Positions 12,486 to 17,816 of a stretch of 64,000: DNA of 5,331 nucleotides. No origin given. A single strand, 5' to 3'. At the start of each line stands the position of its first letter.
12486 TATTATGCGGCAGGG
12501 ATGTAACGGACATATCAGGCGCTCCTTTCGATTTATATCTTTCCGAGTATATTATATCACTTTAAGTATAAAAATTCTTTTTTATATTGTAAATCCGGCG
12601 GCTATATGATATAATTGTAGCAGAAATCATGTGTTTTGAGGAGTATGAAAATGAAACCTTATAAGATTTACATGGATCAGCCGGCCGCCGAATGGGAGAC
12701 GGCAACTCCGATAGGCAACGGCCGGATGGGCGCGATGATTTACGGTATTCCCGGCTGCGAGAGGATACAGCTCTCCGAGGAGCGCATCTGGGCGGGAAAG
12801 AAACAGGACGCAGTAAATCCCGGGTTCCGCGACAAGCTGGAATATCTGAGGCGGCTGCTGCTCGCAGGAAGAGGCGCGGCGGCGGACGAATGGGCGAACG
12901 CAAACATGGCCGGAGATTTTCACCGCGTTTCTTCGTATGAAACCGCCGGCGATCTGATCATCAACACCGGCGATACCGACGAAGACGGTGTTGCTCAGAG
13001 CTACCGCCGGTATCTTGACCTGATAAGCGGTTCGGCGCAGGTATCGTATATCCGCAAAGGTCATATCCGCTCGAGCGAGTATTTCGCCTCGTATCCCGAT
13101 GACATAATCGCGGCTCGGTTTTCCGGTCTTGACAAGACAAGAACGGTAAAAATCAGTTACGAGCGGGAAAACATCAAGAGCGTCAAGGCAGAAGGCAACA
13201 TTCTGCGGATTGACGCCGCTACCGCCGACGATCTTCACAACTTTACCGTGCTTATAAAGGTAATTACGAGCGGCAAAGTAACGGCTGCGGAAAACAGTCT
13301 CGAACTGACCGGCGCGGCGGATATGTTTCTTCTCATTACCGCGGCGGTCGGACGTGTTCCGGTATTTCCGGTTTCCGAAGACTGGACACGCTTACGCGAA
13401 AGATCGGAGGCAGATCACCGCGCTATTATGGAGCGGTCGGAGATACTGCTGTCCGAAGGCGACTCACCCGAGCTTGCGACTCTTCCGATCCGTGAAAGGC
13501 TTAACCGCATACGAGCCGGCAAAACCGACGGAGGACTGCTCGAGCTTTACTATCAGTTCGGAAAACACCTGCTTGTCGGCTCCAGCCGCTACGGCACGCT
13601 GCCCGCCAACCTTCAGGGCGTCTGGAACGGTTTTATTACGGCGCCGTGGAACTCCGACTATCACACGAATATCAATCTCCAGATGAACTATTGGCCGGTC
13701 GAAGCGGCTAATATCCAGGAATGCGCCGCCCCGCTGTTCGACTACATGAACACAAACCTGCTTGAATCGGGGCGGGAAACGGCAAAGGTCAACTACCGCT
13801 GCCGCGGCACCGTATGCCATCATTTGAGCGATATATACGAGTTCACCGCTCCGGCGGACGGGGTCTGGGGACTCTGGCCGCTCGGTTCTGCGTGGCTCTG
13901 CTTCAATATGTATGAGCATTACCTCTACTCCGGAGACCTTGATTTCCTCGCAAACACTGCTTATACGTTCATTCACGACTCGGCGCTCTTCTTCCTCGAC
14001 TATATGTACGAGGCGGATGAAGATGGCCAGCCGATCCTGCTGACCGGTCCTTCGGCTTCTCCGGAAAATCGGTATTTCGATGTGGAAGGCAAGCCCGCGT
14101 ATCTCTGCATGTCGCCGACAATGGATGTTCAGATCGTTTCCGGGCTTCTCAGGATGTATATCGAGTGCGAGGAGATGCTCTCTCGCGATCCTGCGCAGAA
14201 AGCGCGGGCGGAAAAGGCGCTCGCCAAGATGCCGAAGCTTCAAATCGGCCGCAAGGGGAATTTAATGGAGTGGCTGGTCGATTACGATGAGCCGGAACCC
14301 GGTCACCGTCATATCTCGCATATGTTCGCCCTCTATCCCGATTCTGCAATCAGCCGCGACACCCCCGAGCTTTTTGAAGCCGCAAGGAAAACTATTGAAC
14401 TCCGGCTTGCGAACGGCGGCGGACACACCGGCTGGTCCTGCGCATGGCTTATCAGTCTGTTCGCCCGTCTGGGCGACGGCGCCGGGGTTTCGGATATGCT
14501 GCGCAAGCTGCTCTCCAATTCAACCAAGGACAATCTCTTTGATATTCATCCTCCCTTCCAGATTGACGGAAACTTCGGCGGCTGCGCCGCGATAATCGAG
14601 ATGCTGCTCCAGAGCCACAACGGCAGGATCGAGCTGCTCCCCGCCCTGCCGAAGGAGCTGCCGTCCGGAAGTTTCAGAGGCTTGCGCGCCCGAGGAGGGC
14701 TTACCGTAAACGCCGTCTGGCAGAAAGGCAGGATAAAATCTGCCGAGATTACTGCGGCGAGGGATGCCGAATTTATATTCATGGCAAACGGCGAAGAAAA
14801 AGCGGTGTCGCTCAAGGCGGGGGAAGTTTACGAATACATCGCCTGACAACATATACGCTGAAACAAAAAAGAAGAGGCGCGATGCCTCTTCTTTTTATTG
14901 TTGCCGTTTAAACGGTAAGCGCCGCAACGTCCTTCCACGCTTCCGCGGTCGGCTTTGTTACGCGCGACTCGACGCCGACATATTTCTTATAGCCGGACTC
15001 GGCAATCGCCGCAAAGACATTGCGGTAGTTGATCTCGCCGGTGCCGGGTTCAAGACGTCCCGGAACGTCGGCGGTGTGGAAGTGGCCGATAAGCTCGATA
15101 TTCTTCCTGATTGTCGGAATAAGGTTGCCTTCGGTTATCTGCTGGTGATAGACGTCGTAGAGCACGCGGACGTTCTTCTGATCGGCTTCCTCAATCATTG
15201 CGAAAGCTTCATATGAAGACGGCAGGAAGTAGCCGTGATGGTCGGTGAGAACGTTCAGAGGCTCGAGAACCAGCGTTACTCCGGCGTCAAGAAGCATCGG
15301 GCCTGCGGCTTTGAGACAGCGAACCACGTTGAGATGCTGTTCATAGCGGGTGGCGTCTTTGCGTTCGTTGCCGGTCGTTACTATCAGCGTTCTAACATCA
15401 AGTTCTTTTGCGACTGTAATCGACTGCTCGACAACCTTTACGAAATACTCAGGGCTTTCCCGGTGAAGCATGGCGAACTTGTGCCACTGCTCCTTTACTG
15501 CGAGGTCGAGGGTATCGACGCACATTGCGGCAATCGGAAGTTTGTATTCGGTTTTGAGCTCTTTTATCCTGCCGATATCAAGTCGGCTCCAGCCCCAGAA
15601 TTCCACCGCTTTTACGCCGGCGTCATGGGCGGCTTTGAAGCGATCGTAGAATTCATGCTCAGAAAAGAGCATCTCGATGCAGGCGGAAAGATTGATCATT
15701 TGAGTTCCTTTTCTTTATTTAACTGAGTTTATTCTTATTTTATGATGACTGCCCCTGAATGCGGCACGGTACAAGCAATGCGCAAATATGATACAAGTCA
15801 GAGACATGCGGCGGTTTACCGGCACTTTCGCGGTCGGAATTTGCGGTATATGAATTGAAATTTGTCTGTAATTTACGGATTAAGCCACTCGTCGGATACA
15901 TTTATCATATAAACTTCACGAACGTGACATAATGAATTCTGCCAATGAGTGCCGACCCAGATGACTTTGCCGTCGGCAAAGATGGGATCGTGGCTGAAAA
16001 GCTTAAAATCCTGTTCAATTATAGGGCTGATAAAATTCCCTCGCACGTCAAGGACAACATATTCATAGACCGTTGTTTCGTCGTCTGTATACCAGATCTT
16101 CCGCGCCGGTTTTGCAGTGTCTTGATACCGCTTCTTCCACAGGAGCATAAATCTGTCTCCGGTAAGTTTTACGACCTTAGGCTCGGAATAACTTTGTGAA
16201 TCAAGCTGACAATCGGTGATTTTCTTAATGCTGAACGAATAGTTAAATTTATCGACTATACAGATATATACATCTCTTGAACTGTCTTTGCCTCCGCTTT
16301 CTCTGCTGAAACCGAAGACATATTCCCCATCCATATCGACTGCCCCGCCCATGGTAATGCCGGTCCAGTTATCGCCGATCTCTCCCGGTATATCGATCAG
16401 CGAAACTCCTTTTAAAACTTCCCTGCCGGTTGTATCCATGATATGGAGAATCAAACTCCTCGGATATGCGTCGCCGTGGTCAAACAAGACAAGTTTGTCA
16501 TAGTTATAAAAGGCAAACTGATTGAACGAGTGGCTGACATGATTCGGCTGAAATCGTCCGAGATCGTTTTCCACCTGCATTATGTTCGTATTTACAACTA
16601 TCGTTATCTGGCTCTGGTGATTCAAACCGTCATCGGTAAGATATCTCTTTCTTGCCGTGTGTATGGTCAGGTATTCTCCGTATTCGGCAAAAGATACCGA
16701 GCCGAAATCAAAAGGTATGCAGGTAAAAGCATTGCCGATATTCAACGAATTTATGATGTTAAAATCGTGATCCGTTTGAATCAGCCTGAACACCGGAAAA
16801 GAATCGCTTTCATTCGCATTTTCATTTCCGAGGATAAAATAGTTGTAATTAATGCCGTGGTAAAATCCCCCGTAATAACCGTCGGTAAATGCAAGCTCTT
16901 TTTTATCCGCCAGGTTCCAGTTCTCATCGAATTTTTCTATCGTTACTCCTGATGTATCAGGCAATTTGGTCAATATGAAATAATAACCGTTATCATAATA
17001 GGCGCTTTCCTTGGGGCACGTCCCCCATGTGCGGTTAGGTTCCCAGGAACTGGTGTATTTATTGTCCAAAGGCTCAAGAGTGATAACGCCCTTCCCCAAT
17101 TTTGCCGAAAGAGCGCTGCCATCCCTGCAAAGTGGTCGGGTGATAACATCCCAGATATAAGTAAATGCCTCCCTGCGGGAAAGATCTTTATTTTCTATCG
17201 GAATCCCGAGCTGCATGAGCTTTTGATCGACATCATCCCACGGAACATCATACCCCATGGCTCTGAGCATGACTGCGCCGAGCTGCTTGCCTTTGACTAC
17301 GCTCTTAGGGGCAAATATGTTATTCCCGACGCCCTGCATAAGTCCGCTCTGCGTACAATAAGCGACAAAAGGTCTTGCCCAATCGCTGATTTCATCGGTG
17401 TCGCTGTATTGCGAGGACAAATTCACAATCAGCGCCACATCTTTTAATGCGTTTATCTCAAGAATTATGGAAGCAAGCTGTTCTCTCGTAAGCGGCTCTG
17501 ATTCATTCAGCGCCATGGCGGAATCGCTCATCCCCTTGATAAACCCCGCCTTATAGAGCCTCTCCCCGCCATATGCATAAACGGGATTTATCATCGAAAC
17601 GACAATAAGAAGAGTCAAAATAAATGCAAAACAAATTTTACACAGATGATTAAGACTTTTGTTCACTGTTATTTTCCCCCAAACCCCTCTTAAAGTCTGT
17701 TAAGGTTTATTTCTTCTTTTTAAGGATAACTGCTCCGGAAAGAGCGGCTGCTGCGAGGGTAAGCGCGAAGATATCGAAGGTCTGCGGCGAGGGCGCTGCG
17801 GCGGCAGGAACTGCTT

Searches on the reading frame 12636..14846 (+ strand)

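Call 30: search_protein_families(library=pfam, proteins=[window:12636-14846:+], max_evalue=0.001)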
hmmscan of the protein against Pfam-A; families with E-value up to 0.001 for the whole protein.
window:12636-14846:+ (736 aa): 3 families
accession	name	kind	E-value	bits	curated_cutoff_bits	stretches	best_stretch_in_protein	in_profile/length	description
PF22124.2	Glyco_hydro_95_cat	-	2.7e-149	498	27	1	250-657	2-408/408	Glycosyl hydrolase family 95 catalytic domain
PF14498.12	Glyco_hyd_65N_2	-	8.6e-48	163.8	27.7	1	12-237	2-228/234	Glycosyl hydrolase family 65, N-terminal domain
PF21307.2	Glyco_hydro_95_C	-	4.2e-18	66.1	27.6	1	659-719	1-61/94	Glycoside hydrolase family 95, C-terminal domain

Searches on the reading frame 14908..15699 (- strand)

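Call 104: search_protein_families(library=pfam, proteins=[window:14908-15699:-], max_evalue=0.001)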
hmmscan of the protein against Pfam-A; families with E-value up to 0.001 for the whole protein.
window:14908-15699:- (263 aa): 1 family
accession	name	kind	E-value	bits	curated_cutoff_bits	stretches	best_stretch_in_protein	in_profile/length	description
PF01261.30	AP_endonuc_2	-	3.8e-33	115.7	31.1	1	21-258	1-242/249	Xylose isomerase-like TIM barrel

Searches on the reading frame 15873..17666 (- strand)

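Call 104: search_protein_families(library=pfam, proteins=[window:15873-17666:-], max_evalue=0.001)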
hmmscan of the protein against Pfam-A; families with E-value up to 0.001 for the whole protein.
window:15873-17666:- (597 aa): 1 family
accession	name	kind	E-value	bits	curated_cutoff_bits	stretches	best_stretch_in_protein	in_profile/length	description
PF00395.25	SLH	-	1.1e-08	35.3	20.8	1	87-125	2-39/44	S-layer homology domain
